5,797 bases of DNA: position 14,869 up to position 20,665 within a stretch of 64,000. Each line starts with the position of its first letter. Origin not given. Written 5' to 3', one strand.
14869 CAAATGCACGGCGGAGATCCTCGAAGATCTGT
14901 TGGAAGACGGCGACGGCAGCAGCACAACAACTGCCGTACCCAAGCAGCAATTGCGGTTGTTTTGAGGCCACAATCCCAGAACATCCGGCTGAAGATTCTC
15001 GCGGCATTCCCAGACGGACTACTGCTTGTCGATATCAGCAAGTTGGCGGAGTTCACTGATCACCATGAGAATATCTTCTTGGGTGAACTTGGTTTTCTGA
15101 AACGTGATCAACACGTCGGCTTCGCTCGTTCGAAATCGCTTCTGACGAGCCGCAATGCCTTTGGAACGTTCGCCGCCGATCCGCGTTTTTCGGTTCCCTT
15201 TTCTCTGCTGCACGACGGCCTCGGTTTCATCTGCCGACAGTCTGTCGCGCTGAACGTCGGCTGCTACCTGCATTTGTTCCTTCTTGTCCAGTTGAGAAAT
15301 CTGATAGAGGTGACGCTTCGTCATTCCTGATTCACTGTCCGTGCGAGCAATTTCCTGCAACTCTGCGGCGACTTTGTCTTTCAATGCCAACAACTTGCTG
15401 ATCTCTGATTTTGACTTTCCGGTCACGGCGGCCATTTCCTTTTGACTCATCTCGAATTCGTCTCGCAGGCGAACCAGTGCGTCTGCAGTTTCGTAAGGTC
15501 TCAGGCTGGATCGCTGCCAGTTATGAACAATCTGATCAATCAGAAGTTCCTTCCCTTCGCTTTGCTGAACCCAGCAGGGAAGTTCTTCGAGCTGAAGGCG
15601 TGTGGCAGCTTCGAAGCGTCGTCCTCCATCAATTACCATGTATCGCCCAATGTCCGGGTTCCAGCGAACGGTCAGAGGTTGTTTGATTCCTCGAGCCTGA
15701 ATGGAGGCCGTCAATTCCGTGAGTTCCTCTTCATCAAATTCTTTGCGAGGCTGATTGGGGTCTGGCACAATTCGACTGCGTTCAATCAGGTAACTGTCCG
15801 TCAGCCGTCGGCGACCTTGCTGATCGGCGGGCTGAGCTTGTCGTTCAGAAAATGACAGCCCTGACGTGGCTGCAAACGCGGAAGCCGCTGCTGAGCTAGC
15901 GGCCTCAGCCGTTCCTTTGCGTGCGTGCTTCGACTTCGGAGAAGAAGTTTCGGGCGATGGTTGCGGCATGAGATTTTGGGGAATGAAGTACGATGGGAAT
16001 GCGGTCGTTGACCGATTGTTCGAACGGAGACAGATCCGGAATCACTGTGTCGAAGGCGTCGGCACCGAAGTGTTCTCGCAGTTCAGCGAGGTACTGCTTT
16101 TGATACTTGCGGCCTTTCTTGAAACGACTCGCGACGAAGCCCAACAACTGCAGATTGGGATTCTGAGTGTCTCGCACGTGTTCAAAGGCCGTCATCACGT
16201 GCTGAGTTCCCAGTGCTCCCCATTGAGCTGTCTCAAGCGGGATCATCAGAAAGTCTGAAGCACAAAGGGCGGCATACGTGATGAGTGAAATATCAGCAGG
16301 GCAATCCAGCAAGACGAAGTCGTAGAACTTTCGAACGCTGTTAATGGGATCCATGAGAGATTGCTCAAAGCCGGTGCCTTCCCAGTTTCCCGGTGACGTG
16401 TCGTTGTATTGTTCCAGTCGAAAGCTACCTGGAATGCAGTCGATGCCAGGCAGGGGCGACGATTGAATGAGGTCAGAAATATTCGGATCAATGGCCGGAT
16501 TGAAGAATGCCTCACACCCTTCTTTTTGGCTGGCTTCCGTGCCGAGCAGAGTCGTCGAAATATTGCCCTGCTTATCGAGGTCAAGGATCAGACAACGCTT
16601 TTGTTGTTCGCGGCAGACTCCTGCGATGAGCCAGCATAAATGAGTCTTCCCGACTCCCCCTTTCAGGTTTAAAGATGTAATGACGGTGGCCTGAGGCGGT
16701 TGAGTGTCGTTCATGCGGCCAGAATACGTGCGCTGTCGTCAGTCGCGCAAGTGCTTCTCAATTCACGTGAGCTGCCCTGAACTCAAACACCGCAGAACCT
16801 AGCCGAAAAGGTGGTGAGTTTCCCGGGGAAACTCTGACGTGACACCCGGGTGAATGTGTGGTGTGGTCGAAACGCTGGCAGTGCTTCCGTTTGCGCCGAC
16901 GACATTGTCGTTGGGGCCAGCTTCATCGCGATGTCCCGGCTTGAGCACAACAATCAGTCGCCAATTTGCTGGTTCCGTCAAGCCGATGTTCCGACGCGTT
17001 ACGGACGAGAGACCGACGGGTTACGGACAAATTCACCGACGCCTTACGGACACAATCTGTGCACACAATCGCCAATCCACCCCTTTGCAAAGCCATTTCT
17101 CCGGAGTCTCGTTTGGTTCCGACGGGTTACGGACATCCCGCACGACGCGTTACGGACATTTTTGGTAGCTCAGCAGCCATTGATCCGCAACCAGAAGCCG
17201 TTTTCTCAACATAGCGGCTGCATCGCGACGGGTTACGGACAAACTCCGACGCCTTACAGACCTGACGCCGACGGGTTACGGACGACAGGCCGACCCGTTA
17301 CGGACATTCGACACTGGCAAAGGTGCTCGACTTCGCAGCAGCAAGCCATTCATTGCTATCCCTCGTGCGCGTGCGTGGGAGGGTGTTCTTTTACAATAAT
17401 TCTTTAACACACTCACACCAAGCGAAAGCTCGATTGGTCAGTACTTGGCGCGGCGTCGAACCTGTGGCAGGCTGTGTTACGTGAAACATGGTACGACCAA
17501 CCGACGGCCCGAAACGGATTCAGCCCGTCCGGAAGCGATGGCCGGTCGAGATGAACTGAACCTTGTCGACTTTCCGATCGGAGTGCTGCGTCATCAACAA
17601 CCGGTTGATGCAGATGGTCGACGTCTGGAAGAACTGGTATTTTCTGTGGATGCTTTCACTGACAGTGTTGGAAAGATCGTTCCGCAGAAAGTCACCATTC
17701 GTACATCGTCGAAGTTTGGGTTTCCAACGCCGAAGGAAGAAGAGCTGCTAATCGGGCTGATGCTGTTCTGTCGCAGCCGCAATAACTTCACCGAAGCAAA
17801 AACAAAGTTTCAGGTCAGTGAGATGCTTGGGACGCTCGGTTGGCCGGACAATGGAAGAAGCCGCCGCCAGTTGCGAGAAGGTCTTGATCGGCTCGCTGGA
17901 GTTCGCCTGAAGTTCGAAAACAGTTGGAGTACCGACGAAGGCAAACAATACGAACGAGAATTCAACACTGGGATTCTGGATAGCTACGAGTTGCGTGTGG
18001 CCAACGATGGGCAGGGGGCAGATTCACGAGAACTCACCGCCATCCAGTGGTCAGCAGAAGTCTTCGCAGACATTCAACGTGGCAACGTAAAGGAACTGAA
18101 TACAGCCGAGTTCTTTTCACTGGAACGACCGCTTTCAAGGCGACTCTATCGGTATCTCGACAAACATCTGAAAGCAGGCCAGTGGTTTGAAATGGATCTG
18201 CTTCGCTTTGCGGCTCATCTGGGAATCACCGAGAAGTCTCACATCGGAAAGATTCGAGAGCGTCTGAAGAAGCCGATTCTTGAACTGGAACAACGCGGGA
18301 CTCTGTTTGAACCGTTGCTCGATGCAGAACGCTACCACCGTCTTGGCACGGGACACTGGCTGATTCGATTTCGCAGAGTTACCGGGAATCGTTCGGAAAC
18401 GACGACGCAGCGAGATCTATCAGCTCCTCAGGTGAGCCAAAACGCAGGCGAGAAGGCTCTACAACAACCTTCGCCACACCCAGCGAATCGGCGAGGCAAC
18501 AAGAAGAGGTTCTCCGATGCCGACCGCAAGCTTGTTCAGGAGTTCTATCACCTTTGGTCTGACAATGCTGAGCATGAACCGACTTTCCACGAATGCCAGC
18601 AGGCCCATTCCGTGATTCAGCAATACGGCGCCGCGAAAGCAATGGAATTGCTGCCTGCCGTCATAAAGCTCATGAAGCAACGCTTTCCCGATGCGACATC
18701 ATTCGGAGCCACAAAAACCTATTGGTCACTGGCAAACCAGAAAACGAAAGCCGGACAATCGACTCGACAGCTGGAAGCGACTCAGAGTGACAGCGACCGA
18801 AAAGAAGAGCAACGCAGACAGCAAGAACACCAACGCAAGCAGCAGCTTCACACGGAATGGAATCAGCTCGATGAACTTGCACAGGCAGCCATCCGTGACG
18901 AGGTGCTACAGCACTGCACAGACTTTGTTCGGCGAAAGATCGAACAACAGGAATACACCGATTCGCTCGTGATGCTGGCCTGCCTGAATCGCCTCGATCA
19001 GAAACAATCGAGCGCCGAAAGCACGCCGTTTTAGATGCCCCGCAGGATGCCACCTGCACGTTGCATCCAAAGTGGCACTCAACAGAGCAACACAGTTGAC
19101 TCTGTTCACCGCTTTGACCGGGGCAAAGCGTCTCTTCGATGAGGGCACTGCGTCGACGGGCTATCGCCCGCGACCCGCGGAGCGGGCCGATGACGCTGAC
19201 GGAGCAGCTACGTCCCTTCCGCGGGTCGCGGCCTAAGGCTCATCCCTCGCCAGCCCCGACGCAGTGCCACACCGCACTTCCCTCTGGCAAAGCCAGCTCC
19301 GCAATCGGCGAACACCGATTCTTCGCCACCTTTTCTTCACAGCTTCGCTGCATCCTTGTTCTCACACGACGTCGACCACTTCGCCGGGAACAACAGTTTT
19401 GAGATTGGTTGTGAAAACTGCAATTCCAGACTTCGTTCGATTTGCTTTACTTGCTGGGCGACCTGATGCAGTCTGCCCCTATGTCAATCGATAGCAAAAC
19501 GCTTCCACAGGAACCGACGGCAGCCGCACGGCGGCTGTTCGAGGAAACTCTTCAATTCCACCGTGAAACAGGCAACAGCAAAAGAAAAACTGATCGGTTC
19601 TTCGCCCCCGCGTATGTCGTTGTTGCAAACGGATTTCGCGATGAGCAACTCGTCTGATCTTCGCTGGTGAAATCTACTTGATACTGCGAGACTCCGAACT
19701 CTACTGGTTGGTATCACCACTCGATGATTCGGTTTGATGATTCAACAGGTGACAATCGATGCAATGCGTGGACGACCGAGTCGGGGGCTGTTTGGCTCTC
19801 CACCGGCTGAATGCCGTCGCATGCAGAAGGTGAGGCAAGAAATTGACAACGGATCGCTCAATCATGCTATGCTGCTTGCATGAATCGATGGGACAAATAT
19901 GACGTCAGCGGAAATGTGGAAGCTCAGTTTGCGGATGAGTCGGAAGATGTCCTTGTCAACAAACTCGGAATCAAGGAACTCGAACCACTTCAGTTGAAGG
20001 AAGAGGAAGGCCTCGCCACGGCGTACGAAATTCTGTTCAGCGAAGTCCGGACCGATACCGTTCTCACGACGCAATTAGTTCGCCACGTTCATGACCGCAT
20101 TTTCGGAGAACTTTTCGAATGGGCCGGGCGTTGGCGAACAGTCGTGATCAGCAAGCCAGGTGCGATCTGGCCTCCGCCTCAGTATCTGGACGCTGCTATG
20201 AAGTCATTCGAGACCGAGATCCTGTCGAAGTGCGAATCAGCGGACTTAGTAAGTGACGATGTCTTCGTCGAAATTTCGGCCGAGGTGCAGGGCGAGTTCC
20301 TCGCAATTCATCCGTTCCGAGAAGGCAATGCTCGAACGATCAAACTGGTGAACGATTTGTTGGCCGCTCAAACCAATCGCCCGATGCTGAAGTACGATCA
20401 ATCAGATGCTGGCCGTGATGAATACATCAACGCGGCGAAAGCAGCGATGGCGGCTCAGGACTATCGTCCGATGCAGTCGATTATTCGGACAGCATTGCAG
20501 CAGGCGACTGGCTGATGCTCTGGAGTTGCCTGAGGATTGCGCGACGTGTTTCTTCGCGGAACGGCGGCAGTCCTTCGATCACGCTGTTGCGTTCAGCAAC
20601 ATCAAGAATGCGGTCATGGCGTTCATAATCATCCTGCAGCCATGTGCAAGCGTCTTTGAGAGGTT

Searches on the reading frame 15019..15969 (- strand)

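Call 51: search_protein_families(library=pfam, proteins=[window:15019-15969:-], max_evalue=0.001)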
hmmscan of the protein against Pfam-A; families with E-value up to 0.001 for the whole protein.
window:15019-15969:- (316 aa): 3 families
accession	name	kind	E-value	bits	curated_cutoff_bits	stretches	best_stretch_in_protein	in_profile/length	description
PF02195.25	ParB_N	-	3.2e-19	69.2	26.3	1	62-152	6-95/95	ParB N-terminal domain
PF17762.8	HTH_ParB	-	3.3e-12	46.9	22.6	1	155-257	2-101/102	ParB HTH domain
PF01381.28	HTH_3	-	0.00027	21.4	23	1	167-194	3-30/55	Helix-turn-helix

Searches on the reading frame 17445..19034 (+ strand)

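Call 51: search_protein_families(library=pfam, proteins=[window:17445-19034:+], max_evalue=0.001)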
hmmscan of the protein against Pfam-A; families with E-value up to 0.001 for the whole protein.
window:17445-19034:+ (529 aa): 2 families
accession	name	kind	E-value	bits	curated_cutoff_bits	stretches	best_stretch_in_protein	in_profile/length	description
PF10134.15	RPA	-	1.9e-14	54.2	27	1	81-247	30-188/228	Replication initiator protein A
PF01051.27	Rep3_N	-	0.00029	21.7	22.4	0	95-238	16-140/141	Initiator Replication protein, WH1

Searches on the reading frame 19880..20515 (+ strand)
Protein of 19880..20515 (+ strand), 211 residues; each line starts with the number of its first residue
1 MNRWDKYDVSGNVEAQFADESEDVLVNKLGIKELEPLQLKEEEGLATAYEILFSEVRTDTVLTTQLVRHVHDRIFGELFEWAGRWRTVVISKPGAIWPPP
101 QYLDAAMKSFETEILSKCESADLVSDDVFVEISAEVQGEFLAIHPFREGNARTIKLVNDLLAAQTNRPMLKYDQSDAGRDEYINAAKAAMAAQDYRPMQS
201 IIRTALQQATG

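Call 51: search_protein_families(library=pfam, proteins=[window:19880-20515:+], max_evalue=0.001)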
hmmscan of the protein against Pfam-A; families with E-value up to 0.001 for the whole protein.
window:19880-20515:+ (211 aa): 1 family
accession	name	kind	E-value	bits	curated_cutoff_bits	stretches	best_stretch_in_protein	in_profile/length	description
PF02661.23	Fic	-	6.1e-12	46.7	24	1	62-160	2-91/93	Fic/DOC family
